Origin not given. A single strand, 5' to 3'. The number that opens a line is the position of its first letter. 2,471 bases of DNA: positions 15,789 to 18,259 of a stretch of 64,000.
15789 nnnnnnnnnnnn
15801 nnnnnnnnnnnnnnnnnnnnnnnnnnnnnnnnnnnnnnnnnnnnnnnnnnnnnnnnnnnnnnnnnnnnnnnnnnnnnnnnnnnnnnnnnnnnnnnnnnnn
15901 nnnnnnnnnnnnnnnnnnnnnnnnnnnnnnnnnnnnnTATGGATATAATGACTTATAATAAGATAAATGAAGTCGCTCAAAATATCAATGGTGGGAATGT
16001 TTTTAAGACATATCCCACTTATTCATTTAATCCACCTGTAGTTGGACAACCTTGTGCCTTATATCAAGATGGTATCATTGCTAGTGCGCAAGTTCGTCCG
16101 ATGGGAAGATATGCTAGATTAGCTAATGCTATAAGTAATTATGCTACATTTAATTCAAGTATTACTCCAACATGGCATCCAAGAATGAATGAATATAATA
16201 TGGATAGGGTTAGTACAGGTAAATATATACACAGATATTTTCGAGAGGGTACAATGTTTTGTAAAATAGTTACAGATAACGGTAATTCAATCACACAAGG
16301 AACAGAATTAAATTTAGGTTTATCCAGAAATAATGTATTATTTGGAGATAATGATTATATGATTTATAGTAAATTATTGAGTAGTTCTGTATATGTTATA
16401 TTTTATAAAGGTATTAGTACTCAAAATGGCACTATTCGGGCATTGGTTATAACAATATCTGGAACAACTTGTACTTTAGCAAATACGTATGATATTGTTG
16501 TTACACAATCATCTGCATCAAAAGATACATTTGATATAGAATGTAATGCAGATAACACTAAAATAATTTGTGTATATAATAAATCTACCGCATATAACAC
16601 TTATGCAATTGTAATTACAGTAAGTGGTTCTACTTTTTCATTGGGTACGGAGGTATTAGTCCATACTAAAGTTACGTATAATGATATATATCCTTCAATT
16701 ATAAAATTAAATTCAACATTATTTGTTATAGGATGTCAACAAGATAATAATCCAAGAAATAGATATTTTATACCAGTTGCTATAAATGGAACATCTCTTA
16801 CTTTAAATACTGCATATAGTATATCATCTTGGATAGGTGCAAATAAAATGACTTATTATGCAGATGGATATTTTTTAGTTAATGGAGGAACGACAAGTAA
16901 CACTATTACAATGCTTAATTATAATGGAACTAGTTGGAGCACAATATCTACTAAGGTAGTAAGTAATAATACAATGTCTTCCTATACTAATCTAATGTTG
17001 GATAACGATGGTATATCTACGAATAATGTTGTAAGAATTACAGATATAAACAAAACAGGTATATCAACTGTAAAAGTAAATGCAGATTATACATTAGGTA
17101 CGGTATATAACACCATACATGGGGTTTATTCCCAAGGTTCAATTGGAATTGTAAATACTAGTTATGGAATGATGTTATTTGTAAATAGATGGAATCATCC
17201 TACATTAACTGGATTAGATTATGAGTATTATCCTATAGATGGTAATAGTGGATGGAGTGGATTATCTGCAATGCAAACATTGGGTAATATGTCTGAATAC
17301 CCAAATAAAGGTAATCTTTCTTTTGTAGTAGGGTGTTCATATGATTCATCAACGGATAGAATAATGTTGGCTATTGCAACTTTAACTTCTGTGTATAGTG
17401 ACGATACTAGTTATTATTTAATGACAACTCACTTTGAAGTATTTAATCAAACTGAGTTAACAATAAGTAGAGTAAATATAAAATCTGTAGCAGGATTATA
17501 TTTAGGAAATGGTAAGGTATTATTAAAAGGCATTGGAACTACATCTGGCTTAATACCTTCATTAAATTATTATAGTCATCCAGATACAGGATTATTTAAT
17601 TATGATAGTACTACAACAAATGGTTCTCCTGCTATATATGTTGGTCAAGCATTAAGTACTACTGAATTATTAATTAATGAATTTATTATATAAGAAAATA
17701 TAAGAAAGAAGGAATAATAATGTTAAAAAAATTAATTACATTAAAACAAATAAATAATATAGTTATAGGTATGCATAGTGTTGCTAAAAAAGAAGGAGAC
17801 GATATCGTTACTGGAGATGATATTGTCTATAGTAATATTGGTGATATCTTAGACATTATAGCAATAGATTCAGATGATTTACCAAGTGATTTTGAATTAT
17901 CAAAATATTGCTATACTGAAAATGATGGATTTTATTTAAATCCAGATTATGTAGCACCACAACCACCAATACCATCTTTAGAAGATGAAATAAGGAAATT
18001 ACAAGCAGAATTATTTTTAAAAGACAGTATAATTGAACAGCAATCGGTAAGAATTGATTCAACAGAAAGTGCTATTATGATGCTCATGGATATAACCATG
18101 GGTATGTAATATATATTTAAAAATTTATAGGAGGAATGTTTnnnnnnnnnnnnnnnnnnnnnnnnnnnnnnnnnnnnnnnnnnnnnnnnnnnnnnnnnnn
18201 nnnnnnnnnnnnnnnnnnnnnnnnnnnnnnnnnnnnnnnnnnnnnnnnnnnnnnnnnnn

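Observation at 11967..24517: Two successive tail-tip/receptor-binding modules separated by an attenuator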

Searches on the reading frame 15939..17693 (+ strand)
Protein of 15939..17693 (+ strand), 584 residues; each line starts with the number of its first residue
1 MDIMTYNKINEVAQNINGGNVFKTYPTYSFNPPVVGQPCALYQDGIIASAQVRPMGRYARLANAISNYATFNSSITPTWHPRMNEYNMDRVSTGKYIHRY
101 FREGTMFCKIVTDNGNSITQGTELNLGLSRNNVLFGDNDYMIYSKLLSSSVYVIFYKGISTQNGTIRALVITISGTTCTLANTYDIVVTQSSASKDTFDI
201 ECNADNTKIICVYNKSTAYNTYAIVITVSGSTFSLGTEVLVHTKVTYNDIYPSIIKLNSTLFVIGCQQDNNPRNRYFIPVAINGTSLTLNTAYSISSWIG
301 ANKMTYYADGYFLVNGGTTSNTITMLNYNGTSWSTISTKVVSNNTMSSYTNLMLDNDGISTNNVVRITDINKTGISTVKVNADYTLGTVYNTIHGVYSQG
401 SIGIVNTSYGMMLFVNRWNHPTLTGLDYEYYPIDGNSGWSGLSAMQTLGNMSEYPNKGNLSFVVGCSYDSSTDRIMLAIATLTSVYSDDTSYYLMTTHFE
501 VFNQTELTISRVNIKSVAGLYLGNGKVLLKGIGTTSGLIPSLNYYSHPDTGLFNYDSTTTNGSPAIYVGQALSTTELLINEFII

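Call 3: search_protein_families(library=pfam, proteins=[window:15939-17693:+], max_evalue=0.01)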
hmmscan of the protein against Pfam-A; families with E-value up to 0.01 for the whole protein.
window:15939-17693:+ (584 aa): 0 families

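Call 4: search_protein_families(library=phrogs, proteins=[window:15939-17693:+], max_evalue=0.001)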
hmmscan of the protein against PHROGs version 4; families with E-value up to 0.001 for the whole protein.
window:15939-17693:+ (584 aa): 0 families

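Call 47: search_solved_structures(query=window:15939-17693:+, max_evalue=1)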
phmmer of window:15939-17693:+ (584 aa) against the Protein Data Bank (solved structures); distinct sequences matched with E-value up to 1: 0.
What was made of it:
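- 15939..17693 (+): 584-aa orphan protein, beta-rich with weak ~55-aa periodicity; presumed second receptor-binding component. No Pfam, PHROG or PDB hit (calls 3, 4, 47).
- Tried and rejected: p584: no Pfam, PHROG or PDB match (calls 3, 4, 47).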

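Call 84: search_protein_representatives(protein=window:15939-17693:+)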
Query: 584 residues. Proteins with E-value up to 0.001 (for the whole library): 36; up to 1e-10: 1; up to 1e-30: 1. The best 36 are listed.
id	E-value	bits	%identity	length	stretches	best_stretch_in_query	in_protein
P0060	0.0e+00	1290.5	100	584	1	1-584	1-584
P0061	2.5e-08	49.6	35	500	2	172-292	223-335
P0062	4.3e-08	48.8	33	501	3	161-293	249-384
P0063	1.7e-07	46.8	28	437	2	148-355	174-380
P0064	2.2e-07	46.5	33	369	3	155-297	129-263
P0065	5.2e-07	45.2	28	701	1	56-329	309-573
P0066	2.3e-06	43.1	34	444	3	142-242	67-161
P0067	4.9e-06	42.0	32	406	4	202-292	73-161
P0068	6.8e-06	41.5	27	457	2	104-241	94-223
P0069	9.4e-06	41.1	35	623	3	162-298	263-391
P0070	1.1e-05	40.8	29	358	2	150-301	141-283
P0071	1.1e-05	40.8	32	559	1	141-285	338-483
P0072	1.6e-05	40.3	28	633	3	145-257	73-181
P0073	1.9e-05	40.0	32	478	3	150-307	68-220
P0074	2.0e-05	40.0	27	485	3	168-298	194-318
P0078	4.9e-05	38.7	30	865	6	149-293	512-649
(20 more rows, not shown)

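Call 85: search_protein_families(library=pfam, proteins=[P0061, P0062, P0063, P0064, P0065, P0066, P0069, P0078], max_evalue=0.01)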
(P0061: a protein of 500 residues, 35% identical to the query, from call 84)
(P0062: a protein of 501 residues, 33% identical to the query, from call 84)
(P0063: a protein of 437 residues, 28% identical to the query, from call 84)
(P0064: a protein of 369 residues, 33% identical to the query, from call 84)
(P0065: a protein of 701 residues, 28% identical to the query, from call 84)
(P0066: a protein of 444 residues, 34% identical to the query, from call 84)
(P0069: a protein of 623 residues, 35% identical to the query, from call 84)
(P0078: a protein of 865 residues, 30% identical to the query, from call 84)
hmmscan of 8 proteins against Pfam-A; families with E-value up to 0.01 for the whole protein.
P0061 (500 aa): 0 families

P0062 (501 aa): 0 families

P0063 (437 aa): 0 families

P0064 (369 aa): 0 families

P0065 (701 aa): 0 families

P0066 (444 aa): 0 families

P0069 (623 aa): 0 families

P0078 (865 aa): 0 families

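Call 119: predict_structure(protein=window:15939-17693:+)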
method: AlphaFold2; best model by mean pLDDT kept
length: 584 residues; sequences in the alignment: 1
mean_pLDDT: 37.1   pTM: 0.30
mean pLDDT of the five models: 37.1, 31.5, 25.5, 25.2, 23.5
residues with pLDDT >= 90: 7; 70-90: 47; 50-70: 32; < 50: 498
segments of 3 or more residues with pLDDT < 50: 1-86, 134-141, 159-164, 187-584
pLDDT, mean of each block of 10 residues (from residue 1): 33 31 25 29 28 30 31 27 47 80 85 84 83 44 61 61 57 83 54 35 33 30 30 26 28 30 31 29 26 24 24 27 32 31 25 30 28 29 32 34 37 39 33 36 32 33 38 36 33 31 28 29 29 27 26 30 28 25 22
secondary structure, 60 per line:
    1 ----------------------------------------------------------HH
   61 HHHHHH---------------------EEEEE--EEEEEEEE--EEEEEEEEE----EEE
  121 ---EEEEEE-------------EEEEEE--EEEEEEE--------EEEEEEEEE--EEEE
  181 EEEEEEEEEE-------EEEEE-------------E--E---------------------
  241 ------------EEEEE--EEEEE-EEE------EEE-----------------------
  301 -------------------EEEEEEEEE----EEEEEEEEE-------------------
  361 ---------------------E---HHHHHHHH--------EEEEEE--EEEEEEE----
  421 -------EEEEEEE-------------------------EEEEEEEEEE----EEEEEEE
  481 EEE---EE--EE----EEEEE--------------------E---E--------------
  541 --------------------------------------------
elements in order: H59-66 E88-92 E95-102 E105-113 E118-120 E124-129 E143-148 E151-157 E166-174 E177-190 E198-202 E253-257 E260-264 E266-268 E275-277 E320-328 E333-341 H386-393 E402-407 E410-416 E428-434 E460-469 E474-483 E497-501
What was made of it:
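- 15939..17693 (+): Single-sequence AF2 model unusable, pLDDT 37 (call 119).
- Tried and rejected: The single-sequence AF2 model has pLDDT 37, so no fold search was run on it (call 119).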

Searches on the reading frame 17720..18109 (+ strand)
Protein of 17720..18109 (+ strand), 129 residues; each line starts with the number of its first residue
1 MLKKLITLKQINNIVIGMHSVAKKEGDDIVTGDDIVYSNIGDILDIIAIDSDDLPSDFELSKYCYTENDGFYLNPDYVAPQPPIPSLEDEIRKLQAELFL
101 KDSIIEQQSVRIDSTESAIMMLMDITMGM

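Call 3: search_protein_families(library=pfam, proteins=[window:17720-18109:+], max_evalue=0.01)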
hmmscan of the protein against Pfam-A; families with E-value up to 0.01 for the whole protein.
window:17720-18109:+ (129 aa): 1 family
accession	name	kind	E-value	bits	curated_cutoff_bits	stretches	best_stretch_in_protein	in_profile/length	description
PF11192.13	DUF2977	-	0.0042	17.6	21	1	35-80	12-60/61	Protein of unknown function (DUF2977)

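Call 4: search_protein_families(library=phrogs, proteins=[window:17720-18109:+], max_evalue=0.001)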
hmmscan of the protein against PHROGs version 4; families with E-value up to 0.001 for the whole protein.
window:17720-18109:+ (129 aa): 1 family
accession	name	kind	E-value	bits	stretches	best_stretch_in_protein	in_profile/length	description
phrog_300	-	tail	0.00054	21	1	35-110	12-90/125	tail fiber protein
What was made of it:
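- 17720..18109 (+): XkdW-like small protein (129 aa). DUF2977 0.004 and phrog_300 5e-4, both weak (calls 3, 4).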
